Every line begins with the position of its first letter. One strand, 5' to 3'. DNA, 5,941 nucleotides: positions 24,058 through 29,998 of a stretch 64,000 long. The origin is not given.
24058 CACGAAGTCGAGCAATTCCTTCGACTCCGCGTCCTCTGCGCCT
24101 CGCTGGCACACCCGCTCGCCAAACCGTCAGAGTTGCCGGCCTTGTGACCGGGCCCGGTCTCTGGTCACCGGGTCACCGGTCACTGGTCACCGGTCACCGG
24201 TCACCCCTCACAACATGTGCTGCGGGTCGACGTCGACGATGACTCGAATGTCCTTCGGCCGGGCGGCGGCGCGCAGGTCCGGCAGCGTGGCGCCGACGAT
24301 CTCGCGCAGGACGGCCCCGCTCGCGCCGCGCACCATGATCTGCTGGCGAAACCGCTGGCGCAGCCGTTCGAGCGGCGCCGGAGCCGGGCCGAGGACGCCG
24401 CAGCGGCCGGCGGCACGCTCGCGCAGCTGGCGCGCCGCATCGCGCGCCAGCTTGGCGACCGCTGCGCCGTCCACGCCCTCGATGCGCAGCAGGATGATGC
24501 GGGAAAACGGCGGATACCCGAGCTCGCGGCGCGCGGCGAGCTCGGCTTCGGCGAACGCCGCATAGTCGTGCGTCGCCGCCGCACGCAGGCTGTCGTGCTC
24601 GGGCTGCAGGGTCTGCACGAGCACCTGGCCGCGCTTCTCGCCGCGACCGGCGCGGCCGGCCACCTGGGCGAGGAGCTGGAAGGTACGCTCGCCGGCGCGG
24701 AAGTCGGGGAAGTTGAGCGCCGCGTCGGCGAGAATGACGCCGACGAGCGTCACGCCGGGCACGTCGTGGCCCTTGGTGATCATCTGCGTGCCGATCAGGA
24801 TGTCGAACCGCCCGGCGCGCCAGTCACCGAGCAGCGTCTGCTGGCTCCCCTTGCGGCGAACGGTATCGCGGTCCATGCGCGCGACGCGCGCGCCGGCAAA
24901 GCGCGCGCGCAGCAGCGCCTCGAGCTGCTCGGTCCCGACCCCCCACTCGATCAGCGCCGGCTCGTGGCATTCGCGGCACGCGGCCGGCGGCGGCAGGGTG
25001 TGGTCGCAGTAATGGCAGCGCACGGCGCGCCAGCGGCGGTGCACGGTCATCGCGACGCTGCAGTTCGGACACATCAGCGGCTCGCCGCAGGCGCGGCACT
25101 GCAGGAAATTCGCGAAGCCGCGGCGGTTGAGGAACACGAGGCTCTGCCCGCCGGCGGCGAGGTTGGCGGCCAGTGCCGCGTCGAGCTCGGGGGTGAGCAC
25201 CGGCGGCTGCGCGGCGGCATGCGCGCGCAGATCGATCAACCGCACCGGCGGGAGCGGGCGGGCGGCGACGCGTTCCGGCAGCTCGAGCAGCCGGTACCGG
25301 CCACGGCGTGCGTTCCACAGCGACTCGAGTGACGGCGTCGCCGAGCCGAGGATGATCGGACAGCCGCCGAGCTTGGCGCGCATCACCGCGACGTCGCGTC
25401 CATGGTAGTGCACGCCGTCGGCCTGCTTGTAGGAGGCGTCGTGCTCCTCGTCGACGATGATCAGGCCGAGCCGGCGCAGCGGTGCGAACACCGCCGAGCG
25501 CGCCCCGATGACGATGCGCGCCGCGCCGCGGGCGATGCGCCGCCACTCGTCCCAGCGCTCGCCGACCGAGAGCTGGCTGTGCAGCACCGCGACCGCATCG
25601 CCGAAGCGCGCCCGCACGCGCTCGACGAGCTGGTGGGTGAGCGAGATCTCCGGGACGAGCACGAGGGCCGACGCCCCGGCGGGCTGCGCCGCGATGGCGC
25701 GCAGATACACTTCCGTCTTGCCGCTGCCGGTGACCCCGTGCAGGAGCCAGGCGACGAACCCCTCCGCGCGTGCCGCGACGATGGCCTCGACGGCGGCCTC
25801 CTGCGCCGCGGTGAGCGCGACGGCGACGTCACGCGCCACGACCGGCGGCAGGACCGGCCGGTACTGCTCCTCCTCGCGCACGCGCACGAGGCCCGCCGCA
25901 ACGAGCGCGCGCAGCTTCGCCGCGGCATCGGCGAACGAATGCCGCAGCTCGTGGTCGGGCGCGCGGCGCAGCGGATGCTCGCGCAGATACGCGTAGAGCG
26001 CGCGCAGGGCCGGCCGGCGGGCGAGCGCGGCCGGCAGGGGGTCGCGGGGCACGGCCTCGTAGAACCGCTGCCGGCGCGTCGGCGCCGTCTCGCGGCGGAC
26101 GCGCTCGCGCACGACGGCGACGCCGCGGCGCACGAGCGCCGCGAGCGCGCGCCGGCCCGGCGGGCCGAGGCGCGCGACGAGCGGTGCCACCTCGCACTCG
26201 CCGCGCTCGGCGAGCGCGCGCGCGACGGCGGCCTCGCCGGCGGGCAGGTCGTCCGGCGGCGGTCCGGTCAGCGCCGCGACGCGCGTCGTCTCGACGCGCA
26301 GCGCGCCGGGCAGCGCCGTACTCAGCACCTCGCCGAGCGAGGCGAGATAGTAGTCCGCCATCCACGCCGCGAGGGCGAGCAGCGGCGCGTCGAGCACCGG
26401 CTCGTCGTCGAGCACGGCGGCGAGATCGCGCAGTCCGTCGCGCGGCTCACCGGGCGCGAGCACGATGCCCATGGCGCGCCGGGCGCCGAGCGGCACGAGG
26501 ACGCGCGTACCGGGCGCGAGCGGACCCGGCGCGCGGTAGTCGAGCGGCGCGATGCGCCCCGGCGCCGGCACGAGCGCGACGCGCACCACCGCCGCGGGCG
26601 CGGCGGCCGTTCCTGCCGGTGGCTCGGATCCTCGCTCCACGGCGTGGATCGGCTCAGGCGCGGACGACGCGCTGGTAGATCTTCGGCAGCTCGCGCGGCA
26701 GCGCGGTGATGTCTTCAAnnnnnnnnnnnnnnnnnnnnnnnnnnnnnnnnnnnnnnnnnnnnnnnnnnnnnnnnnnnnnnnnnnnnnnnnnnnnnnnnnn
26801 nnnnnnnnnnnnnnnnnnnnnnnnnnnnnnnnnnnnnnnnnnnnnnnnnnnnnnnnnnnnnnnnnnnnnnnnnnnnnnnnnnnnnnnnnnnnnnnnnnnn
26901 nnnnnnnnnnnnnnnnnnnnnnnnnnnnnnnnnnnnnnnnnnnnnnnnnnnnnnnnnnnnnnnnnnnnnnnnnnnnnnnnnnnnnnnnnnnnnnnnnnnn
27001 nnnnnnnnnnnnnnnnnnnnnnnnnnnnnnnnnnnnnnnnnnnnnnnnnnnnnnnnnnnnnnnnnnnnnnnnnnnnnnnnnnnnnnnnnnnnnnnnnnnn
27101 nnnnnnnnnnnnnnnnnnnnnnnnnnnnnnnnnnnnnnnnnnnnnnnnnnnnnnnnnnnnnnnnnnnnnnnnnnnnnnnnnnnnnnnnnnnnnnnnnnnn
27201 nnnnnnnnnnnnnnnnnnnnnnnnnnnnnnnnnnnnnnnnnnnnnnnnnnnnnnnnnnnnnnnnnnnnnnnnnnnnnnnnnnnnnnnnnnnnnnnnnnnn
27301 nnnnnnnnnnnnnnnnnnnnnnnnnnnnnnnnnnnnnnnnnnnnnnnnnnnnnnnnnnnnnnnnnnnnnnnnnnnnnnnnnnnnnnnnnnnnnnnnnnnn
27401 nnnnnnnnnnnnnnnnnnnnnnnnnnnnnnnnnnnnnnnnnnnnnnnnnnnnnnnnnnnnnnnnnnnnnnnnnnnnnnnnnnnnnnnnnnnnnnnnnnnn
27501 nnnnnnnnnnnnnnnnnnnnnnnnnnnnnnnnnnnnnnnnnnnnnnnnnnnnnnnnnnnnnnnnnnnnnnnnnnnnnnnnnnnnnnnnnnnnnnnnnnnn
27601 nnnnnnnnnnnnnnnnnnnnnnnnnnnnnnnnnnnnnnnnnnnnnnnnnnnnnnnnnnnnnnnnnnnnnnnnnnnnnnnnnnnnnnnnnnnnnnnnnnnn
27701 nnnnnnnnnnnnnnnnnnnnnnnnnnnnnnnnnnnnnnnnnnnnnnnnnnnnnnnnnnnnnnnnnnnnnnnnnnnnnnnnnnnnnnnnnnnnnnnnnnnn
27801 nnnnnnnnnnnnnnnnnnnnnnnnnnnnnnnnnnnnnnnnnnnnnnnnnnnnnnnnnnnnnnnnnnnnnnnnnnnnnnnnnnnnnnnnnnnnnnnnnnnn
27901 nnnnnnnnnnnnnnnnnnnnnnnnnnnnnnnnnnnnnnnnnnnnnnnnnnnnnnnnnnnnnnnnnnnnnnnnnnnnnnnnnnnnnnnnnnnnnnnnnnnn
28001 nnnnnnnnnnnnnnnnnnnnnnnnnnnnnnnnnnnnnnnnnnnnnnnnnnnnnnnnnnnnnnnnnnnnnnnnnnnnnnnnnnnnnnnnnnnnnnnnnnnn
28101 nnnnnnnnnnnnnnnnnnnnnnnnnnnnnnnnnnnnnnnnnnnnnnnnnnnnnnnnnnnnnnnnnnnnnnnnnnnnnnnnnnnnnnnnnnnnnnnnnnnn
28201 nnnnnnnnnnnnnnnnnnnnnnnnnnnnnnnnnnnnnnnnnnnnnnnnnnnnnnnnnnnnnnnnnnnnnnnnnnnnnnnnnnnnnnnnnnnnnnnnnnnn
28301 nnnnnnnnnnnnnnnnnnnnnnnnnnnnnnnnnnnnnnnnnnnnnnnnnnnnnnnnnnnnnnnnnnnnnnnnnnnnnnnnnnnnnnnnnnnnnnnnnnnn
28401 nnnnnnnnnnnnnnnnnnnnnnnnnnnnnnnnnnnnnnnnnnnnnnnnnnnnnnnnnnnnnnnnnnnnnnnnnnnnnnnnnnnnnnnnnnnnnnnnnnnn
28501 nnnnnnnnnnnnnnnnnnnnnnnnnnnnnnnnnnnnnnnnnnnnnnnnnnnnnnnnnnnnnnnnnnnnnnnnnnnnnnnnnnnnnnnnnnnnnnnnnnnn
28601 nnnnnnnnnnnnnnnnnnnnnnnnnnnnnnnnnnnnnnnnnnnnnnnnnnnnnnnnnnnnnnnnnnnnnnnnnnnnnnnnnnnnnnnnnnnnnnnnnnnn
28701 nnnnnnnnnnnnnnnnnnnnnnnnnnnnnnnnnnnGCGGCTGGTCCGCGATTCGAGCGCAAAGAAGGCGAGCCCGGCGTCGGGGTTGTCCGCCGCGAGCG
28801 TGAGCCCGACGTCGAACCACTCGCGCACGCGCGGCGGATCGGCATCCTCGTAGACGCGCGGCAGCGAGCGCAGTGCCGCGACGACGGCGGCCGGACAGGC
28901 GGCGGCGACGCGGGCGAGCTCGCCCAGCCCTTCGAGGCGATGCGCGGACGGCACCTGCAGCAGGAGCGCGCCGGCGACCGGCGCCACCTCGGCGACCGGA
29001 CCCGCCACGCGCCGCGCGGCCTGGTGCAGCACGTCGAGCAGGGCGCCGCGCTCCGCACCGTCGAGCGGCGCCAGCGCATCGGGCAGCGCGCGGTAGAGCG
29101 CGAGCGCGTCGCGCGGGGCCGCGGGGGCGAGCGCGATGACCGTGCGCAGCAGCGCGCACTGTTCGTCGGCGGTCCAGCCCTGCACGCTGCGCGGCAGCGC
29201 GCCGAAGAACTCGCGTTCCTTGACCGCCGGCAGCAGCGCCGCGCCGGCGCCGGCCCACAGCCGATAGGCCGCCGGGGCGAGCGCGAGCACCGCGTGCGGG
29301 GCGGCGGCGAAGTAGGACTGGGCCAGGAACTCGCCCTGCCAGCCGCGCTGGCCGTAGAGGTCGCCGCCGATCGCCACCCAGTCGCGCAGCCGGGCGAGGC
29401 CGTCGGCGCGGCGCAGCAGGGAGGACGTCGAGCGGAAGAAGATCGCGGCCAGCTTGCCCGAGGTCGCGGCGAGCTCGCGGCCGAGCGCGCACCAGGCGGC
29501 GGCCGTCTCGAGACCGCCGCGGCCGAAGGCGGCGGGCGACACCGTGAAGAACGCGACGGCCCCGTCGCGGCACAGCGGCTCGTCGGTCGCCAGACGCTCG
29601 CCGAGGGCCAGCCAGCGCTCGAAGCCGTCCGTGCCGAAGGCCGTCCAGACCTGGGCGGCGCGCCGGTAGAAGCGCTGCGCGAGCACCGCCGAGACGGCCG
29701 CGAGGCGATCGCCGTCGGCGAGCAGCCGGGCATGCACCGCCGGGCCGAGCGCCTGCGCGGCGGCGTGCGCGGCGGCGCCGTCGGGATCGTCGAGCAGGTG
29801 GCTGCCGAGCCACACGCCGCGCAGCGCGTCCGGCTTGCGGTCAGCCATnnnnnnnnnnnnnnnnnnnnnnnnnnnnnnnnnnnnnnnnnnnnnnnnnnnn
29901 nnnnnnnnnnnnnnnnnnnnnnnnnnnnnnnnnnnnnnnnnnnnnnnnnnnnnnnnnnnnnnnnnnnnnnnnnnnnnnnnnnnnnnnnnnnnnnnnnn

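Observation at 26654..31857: Orphan CbbQ/NorQ-type AAA+ ATPase with a giant CbbO/NorD-like vWA partner and a zinc-ribbon/TPR membrane protein, embedded upstream of priA-def-fmt-rsmB-rpe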

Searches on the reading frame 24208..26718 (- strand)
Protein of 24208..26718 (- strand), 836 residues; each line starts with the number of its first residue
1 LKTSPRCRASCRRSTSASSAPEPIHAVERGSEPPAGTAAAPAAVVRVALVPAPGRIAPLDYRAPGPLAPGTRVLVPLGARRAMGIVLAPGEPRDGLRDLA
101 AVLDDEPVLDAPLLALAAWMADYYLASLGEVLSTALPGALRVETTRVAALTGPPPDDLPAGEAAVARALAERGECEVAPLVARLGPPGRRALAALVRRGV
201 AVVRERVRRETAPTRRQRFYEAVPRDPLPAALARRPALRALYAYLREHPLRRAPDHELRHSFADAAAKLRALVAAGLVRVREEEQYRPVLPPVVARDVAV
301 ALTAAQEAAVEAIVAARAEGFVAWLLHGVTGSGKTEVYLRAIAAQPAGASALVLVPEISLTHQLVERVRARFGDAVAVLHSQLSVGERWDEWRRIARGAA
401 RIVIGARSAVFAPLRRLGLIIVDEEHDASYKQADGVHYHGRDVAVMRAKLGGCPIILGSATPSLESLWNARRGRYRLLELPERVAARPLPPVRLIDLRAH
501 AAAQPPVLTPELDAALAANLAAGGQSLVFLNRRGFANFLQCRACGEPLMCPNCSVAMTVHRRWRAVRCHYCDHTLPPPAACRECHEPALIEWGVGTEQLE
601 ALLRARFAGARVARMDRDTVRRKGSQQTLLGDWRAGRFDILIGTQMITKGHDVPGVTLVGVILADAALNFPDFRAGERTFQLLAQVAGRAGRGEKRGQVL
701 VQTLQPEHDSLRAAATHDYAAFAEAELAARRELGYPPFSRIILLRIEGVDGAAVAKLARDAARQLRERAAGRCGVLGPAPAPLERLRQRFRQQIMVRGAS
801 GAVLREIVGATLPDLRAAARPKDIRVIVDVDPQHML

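Call 7: search_protein_families(library=pfam, proteins=[window:24208-26718:-], max_evalue=0.01)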
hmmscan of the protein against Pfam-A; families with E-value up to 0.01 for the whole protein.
window:24208-26718:- (836 aa): 7 families
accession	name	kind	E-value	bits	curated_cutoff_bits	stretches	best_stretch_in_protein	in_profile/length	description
PF18074.6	PriA_C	-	6e-20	72.3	26.9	1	737-832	1-95/95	Primosomal protein N C-terminal domain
PF17764.6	PriA_3primeBD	-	2.2e-19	69.5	22.7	1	57-137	10-96/96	3'DNA-binding domain (3'BD)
PF00270.35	DEAD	-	5.5e-19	68.9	26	1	303-465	1-162/167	DEAD/DEAH box helicase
PF04851.21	ResIII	-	1.7e-13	51.3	22.5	1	301-462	3-162/164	Type III restriction enzyme, res subunit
PF18319.7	Zn_ribbon_PriA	-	1.1e-09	38.5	26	1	550-576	1-27/27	PriA DNA helicase Cys-rich region (CRR) domain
PF00271.37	Helicase_C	-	1.2e-08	35.6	23.5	1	598-692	27-108/110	Helicase conserved C-terminal domain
PF13604.12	AAA_30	-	0.0023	18.1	27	1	302-435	2-107/191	AAA domain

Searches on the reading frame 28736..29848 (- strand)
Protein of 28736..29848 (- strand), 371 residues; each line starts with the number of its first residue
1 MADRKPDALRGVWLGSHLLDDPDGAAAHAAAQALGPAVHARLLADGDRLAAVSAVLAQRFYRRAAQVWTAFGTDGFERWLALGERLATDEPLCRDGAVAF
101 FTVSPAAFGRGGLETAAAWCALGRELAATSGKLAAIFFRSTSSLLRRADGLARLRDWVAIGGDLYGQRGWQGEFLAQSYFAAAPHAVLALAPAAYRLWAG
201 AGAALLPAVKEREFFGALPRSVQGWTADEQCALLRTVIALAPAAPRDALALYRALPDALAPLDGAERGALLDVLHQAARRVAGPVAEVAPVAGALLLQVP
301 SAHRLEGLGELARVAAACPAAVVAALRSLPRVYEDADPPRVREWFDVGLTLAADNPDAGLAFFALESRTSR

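Call 106: find_homologous_proteins(query=A4, max_evalue=0.001)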
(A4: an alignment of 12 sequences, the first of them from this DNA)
Query A4 (12 sequences) (371 aa, profile of the alignment): 14 proteins with E <= 0.001 among 8000 candidates.
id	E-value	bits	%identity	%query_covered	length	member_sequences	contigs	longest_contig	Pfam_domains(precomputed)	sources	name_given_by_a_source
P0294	1.7e-90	322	56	98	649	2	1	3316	-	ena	-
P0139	9.2e-88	313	55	98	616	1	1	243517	-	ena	-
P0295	3.5e-85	304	51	96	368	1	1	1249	-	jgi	jgi:hypothetical protein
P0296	1.8e-81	292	71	92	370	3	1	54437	-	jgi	jgi:hypothetical protein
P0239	9.8e-67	244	55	86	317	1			-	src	-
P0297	3.9e-65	238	70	72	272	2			-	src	-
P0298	7.6e-45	172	75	49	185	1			-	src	-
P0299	1.2e-43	168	73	51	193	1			-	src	-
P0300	4.6e-34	136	75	42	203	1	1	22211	-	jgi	jgi:hypothetical protein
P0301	1.2e-23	102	47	48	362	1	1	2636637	-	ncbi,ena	-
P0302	2.3e-19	88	51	27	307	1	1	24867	-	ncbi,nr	ncbi:MAG: hypothetical protein HY270_16675 [Deltaproteobacteria bacterium]|nr:hypothetical protein [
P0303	7.7e-15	73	49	45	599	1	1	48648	-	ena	-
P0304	6.3e-13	67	51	45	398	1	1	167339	-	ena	-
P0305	1.6e-4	39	45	43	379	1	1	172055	-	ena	-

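Call 108: find_encoding_contigs(protein=P0301, flank=8000, max_places=1)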
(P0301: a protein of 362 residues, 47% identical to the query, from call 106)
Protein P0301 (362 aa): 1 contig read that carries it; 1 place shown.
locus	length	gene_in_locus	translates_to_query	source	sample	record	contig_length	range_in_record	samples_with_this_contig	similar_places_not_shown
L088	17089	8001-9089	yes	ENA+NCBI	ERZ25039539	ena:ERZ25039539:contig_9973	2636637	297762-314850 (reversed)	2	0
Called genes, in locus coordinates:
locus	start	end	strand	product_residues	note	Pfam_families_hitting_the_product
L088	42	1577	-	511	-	-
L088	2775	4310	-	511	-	PF00413:Peptidase_M10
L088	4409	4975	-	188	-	PF27226:AF_1845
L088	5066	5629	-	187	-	PF27226:AF_1845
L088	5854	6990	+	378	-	PF13240:Zn_Ribbon_1, PF13371:TPR_9 (faint), PF13428:TPR_14 (faint), PF14559:TPR_19 (faint), PF23914:TPR_CcmH_CycH (faint), PF13414:TPR_11 (faint), PF13432:TPR_16 (weak), PF13432:TPR_16 (weak), +7 more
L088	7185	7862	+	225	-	PF07728:AAA_5, PF08406:CbbQ_C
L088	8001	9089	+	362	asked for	-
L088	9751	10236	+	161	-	-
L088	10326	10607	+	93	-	-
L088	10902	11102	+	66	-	-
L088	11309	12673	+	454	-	PF00200:Disintegrin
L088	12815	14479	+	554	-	PF17764:PriA_3primeBD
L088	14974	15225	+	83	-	PF18074:PriA_C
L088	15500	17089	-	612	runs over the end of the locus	PF13620:CarboxypepD_reg (faint), PF03264:Cytochrom_NNT (faint), PF14522:Cytochrome_C7 (faint), PF22113:Mtrc-MtrF_II-IV_dom (faint)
